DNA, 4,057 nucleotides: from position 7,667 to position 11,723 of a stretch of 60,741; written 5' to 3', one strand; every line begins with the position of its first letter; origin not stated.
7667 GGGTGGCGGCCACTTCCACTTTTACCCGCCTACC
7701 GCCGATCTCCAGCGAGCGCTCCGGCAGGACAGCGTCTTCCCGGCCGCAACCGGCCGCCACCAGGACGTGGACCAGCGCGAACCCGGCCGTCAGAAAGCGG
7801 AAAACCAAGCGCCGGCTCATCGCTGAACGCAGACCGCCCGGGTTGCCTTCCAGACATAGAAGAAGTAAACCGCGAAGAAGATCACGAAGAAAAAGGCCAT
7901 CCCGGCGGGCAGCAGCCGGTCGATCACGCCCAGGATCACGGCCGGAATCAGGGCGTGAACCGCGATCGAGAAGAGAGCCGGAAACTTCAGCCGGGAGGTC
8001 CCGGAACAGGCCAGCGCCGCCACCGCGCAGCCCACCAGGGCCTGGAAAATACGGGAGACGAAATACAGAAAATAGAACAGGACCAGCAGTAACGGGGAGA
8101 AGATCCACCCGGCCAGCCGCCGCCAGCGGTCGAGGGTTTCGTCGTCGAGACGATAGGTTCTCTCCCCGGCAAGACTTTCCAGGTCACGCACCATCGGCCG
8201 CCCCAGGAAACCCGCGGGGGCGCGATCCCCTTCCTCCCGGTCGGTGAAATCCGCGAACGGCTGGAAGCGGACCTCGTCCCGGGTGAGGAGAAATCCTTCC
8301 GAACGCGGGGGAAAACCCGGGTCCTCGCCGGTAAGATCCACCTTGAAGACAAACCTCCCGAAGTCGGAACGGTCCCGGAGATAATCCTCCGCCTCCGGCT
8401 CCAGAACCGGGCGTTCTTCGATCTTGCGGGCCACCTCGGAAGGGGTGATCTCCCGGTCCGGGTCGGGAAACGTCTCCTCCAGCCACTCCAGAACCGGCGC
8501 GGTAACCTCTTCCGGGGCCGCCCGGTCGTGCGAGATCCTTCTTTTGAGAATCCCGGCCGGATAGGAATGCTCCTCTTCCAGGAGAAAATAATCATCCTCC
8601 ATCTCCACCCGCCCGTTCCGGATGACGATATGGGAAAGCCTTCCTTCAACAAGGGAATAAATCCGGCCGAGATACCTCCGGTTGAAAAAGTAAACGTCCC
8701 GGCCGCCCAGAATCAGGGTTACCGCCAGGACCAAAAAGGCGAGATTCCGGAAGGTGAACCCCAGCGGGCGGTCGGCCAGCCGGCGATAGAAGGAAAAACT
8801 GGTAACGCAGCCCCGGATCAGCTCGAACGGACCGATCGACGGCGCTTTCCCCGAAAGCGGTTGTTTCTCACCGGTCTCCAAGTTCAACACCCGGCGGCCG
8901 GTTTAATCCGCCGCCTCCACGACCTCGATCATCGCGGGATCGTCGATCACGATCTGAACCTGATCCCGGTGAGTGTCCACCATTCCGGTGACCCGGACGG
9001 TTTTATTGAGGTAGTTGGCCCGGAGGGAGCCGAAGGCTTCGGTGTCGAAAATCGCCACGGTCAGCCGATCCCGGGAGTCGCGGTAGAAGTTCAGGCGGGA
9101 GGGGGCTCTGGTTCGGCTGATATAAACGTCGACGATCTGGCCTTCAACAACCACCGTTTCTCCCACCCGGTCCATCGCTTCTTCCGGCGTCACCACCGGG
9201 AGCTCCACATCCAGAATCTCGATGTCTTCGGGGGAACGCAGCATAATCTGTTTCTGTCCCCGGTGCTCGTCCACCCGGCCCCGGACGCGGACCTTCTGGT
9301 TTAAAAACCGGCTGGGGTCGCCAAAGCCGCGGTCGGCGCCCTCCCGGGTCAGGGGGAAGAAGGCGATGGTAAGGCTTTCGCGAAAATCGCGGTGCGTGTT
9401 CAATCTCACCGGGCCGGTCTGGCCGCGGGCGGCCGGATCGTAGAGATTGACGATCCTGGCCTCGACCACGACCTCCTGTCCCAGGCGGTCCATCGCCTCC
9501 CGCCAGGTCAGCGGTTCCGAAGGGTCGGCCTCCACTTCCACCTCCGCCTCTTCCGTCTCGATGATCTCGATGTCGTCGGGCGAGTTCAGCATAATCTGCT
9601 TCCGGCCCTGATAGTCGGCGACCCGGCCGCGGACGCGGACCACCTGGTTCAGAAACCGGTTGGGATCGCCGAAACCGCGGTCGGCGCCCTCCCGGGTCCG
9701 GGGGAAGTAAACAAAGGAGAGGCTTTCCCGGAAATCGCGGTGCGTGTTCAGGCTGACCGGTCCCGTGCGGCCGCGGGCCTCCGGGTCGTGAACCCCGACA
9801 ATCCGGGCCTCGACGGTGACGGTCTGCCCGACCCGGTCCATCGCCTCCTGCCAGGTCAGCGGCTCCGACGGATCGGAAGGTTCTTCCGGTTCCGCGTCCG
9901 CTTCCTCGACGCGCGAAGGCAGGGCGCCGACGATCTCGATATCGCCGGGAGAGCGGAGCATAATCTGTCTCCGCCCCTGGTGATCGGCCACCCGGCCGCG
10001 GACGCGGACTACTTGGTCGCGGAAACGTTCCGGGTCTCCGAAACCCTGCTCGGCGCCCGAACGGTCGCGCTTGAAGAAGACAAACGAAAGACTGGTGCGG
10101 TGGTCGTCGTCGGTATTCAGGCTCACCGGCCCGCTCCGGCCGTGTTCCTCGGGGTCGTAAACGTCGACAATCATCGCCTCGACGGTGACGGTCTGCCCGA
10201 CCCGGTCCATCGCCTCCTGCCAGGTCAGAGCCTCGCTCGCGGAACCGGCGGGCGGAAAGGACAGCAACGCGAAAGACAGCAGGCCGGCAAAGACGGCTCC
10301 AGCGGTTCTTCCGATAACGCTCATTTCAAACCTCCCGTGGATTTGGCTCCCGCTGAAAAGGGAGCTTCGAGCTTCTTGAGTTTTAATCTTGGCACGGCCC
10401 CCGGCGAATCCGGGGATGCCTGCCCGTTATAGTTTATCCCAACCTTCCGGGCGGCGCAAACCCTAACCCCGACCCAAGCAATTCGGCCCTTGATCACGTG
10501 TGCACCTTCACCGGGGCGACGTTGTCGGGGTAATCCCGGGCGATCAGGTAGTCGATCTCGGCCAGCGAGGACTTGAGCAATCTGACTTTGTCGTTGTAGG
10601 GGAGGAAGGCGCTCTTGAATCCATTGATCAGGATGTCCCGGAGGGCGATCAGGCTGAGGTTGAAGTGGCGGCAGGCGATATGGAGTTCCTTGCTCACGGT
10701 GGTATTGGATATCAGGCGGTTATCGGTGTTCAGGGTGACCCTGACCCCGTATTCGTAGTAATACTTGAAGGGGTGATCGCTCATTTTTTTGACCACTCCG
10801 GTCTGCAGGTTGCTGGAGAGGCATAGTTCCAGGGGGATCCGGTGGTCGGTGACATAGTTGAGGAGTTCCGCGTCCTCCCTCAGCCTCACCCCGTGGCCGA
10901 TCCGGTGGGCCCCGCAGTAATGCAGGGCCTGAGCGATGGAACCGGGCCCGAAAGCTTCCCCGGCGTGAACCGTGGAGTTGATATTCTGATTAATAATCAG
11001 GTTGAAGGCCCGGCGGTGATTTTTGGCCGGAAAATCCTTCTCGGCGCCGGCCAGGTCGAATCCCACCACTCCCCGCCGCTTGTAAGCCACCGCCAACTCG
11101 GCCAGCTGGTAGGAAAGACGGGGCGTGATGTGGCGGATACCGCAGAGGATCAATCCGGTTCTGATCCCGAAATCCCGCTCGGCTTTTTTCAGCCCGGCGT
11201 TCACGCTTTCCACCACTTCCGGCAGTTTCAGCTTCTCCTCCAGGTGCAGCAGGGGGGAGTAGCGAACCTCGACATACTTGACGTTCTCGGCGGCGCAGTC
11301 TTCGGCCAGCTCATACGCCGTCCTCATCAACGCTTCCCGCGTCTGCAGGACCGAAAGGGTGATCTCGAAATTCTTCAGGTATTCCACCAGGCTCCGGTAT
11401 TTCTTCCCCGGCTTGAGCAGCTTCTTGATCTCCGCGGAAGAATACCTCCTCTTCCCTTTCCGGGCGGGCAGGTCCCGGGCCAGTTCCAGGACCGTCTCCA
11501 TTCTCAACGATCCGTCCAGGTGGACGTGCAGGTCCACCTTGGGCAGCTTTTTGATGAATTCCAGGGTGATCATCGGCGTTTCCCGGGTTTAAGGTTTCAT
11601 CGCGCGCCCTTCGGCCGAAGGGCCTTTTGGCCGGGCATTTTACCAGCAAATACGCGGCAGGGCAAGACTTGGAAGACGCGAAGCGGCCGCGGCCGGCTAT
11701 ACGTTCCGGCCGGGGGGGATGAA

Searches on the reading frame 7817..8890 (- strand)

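Call 82: search_protein_families(library=pfam, proteins=[window:7817-8890:-])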
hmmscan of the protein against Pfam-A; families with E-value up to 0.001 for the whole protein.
window:7817-8890:- (357 aa): 1 family
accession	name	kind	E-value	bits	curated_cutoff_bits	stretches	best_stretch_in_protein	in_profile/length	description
PF06691.16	DUF1189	-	5.2e-09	36.4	28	1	250-349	140-243/244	Protein of unknown function (DUF1189)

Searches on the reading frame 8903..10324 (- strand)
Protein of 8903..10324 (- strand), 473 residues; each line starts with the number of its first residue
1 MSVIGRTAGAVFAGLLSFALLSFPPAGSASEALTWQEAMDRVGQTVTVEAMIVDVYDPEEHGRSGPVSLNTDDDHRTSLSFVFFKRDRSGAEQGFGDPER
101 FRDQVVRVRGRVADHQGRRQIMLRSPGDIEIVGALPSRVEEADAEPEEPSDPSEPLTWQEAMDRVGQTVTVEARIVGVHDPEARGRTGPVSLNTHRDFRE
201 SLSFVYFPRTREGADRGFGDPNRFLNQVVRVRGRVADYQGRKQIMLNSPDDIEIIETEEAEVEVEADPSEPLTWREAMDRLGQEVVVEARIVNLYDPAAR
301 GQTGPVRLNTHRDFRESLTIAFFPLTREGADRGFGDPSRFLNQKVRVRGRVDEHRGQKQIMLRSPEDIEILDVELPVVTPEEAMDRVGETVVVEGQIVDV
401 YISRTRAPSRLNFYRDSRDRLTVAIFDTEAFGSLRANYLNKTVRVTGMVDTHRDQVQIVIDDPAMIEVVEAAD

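Call 82: search_protein_families(library=pfam, proteins=[window:8903-10324:-])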
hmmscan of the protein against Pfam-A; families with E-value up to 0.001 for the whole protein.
window:8903-10324:- (473 aa): 3 families
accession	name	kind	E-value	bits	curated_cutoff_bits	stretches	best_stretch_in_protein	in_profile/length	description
PF19135.5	DUF5818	-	3.5e-06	26.9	27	0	380-399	26-45/57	Protein of unknown function (DUF5818)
PF01336.31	tRNA_anti-codon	-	7e-06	26.3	27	0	46-123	1-69/75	OB-fold nucleic acid binding domain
PF08661.17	Rep_fac-A_3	-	1.7e-05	25.5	23.5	0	223-264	15-58/105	Replication factor A protein 3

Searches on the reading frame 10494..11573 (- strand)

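Call 82: search_protein_families(library=pfam, proteins=[window:10494-11573:-])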
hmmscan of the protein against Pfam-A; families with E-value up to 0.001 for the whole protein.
window:10494-11573:- (359 aa): 2 families
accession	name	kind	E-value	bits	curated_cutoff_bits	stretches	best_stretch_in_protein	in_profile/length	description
PF00962.28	A_deaminase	-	1.4e-94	317.3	27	1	11-334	1-325/330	Adenosine deaminase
PF19326.5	AMP_deaminase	-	0.00013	20.9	27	1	202-320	456-573/630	AMP deaminase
